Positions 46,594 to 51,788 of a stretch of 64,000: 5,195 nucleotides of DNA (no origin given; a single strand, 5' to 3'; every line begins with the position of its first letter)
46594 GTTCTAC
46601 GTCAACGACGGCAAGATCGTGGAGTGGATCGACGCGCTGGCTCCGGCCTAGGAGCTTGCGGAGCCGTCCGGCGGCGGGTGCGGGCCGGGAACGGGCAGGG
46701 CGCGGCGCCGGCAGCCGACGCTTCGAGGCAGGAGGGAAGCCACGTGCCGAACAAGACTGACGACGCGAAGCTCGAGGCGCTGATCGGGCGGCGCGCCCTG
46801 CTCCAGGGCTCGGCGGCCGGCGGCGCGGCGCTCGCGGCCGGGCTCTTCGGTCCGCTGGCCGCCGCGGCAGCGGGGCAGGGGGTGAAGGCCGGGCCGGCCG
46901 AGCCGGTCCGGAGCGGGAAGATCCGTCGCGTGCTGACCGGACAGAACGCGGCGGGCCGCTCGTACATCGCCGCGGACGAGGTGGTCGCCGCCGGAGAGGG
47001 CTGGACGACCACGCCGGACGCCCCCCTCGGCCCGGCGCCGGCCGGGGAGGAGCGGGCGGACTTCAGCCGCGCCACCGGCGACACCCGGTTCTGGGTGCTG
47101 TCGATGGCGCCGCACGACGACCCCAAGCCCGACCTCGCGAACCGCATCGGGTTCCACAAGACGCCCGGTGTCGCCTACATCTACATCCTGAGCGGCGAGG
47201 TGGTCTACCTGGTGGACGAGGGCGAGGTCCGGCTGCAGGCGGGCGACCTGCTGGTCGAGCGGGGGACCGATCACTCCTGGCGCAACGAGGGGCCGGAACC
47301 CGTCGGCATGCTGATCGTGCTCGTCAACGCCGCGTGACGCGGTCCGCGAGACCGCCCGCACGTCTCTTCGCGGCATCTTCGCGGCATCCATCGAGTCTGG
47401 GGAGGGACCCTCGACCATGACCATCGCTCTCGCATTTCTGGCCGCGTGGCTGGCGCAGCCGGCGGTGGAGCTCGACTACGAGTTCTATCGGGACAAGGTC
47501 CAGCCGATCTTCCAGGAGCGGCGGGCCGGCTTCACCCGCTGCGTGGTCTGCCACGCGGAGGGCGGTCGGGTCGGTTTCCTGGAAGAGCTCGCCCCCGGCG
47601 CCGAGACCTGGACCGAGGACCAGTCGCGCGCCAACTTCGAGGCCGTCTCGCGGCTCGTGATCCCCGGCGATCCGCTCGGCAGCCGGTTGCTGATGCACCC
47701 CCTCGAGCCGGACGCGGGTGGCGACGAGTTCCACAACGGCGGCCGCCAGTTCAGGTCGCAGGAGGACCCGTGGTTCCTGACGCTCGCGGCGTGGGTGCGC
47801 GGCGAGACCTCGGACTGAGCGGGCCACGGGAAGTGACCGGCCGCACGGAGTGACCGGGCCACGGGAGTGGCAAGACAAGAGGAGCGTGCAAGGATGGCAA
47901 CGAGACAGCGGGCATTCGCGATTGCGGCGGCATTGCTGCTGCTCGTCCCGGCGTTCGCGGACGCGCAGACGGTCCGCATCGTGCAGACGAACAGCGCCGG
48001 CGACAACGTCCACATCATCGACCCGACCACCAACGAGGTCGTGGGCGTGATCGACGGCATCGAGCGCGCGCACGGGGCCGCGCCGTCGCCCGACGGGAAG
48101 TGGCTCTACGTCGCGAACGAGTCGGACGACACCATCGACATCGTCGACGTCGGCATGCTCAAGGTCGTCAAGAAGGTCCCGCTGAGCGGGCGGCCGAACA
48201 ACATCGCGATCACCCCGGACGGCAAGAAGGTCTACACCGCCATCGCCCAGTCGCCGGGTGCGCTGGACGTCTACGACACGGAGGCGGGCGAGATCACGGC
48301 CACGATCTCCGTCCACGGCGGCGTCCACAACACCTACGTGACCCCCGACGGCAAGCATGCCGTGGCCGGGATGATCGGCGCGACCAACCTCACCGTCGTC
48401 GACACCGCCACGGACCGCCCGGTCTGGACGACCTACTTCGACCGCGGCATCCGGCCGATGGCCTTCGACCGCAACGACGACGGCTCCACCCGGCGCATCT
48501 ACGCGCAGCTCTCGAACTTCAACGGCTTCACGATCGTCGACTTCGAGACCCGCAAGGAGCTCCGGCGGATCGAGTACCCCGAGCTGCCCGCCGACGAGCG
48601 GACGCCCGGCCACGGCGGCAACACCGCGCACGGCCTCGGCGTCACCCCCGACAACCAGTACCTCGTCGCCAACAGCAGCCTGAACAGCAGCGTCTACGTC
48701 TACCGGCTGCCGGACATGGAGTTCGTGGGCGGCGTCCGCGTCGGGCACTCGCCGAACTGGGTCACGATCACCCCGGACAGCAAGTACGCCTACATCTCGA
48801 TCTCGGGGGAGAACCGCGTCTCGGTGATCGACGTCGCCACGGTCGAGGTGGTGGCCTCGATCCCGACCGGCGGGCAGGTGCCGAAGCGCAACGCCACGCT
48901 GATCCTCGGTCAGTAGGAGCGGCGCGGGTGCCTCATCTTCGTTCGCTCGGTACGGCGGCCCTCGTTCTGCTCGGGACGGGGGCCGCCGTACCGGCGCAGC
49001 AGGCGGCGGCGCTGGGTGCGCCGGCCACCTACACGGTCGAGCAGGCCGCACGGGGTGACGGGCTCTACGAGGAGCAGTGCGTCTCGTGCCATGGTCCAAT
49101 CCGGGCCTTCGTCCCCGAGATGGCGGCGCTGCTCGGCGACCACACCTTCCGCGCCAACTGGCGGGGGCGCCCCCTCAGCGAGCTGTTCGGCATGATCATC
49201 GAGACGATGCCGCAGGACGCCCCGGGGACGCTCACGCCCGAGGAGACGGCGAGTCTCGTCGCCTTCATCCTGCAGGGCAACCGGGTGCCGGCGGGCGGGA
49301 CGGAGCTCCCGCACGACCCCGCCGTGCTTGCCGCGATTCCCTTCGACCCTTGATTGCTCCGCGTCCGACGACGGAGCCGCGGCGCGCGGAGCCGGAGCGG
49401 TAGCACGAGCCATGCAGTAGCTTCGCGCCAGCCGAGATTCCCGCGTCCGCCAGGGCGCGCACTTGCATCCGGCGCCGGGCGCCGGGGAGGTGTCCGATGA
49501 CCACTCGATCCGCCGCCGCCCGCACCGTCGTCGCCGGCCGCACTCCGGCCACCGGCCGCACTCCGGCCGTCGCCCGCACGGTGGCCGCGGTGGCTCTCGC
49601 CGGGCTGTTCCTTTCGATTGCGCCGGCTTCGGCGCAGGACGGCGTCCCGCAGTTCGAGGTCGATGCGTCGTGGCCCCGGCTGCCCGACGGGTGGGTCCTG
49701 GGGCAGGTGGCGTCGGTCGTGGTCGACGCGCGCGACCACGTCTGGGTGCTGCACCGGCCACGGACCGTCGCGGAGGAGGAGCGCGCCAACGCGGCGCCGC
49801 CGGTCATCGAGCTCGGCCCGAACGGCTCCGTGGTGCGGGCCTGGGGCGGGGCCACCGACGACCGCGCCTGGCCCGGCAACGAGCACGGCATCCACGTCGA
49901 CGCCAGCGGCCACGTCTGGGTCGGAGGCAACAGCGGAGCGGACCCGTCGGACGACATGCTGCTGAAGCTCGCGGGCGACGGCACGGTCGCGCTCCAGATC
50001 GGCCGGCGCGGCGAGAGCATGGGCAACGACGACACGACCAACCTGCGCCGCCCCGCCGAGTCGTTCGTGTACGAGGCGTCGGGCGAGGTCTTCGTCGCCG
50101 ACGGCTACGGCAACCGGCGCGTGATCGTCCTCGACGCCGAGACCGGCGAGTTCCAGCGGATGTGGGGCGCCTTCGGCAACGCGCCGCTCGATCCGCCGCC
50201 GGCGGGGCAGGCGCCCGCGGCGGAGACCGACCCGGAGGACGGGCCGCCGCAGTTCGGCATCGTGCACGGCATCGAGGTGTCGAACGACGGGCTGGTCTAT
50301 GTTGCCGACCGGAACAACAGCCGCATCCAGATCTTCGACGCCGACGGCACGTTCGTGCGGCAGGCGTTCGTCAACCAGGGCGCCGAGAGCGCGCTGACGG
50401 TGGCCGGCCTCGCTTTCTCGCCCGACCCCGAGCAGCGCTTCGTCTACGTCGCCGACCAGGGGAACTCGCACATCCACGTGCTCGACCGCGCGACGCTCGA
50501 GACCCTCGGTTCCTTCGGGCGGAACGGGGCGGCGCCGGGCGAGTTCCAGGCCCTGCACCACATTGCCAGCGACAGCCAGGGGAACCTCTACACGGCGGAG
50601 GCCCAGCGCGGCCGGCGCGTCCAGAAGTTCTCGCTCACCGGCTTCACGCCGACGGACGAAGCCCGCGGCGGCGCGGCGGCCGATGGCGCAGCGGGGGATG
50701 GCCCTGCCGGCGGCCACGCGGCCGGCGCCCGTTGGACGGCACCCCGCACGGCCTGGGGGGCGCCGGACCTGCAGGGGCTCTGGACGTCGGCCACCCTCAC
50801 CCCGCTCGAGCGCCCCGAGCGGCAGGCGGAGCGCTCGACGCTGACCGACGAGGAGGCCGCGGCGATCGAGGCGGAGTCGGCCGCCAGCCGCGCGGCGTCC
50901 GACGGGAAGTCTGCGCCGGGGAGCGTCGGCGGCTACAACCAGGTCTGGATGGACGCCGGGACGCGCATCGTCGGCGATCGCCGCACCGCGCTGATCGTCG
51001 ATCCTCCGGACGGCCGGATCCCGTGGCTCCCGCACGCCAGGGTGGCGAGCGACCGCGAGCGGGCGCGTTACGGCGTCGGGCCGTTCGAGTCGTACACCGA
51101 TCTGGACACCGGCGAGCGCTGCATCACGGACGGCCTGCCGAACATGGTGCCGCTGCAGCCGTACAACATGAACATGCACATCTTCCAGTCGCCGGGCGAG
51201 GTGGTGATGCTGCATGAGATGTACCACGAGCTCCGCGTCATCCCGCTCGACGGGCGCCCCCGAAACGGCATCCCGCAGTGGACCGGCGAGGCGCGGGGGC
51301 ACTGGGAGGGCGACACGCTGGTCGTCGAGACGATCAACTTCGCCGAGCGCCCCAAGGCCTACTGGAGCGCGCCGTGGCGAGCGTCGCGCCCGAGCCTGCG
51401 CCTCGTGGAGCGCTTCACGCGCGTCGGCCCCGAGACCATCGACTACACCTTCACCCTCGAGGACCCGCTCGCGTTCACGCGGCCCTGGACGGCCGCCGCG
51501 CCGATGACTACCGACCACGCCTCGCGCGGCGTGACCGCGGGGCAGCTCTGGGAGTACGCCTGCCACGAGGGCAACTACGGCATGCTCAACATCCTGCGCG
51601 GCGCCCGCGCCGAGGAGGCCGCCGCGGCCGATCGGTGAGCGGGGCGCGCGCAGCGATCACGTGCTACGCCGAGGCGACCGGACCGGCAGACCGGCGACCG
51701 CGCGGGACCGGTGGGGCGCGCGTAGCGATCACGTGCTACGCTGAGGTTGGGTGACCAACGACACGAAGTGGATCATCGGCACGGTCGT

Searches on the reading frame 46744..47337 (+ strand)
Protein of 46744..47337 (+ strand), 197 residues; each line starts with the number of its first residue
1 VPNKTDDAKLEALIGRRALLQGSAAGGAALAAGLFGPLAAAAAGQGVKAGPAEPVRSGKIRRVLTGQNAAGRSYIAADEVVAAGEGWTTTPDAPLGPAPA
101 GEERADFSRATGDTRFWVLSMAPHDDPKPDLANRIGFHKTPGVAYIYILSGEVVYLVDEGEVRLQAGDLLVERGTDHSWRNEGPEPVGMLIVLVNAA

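Call 34: search_protein_families(library=pfam, proteins=[window:46744-47337:+], max_evalue=0.001)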
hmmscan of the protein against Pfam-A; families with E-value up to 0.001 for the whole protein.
window:46744-47337:+ (197 aa): 1 family
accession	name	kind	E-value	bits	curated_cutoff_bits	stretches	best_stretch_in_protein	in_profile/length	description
PF07883.17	Cupin_2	-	1.4e-11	44.3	27.2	1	135-192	11-69/70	Cupin domain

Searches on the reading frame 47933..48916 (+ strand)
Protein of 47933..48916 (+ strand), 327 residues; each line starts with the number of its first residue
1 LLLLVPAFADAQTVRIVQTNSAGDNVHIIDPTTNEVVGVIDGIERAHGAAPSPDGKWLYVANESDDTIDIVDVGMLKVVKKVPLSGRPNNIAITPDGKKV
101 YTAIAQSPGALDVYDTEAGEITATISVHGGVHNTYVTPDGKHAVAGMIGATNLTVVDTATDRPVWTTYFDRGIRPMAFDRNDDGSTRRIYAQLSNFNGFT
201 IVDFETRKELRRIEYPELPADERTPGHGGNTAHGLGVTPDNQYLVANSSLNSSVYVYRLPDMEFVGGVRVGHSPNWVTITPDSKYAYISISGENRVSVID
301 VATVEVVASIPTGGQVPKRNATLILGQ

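Call 34: search_protein_families(library=pfam, proteins=[window:47933-48916:+], max_evalue=0.001)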
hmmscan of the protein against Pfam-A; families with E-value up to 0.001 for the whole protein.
window:47933-48916:+ (327 aa): 13 families
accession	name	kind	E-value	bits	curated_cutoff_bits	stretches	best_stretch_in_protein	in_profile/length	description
PF25174.1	Beta-prop_THOC3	-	5.3e-16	58.9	305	2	110-316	70-257/272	THOC3 beta-propeller domain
PF10282.15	Lactonase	-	4.9e-12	46.2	21.7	1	51-114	251-318/344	Lactonase, 7-bladed beta-propeller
PF02239.22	Cytochrom_D1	-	2.5e-11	43.2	25.5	1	19-310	10-309/368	Cytochrome D1 heme domain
PF21783.3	YNCE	-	4.3e-11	43.2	27.1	1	16-183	84-252/339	YNCE-like beta-propeller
PF01731.26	Arylesterase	-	3.3e-06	27.6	21.3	0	33-70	43-80/86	Arylesterase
PF16819.11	DUF5074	-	4.4e-06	26.4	27.2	0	23-74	162-212/353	Domain of unknown function (DUF5074)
PF23414.1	Beta-prop_EML_2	-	5.2e-06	26.5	90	0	15-118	11-112/266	Echinoderm microtubule-associated protein second beta-propeller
PF08450.18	SGL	-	4.2e-05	23.7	26.3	0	25-128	116-223/246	SMP-30/Gluconolactonase/LRE-like region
PF07676.18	PD40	-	0.00019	21.7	20.9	0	47-59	12-24/38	WD40-like Beta Propeller Repeat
PF25168.1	Beta-prop_WDR36-Utp21_2nd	-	0.00026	20.9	84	0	25-107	221-303/335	WDR36/Utp21 second beta-propeller domain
PF25172.1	Beta-prop_WDR3_2nd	-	0.00039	20.2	140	0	59-146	13-98/293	WDR3 second beta-propeller domain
PF24814.1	WD40_Prp19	-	0.00089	18.8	320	0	11-130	70-178/281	Prp19 WD40 domain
PF00400.38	WD40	-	0.00095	20.1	27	0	50-68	18-35/39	WD domain, G-beta repeat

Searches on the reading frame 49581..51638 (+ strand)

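Call 34: search_protein_families(library=pfam, proteins=[window:49581-51638:+], max_evalue=0.001)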
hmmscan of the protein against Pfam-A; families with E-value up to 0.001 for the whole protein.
window:49581-51638:+ (685 aa): 2 families
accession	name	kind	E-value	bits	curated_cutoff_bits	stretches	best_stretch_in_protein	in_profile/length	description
PF01436.27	NHL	-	2.8e-12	46.5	20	1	228-252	4-28/28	NHL repeat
PF17170.10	DUF5128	-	4.2e-06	26.6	22.9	0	225-261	43-78/321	6-bladed beta-propeller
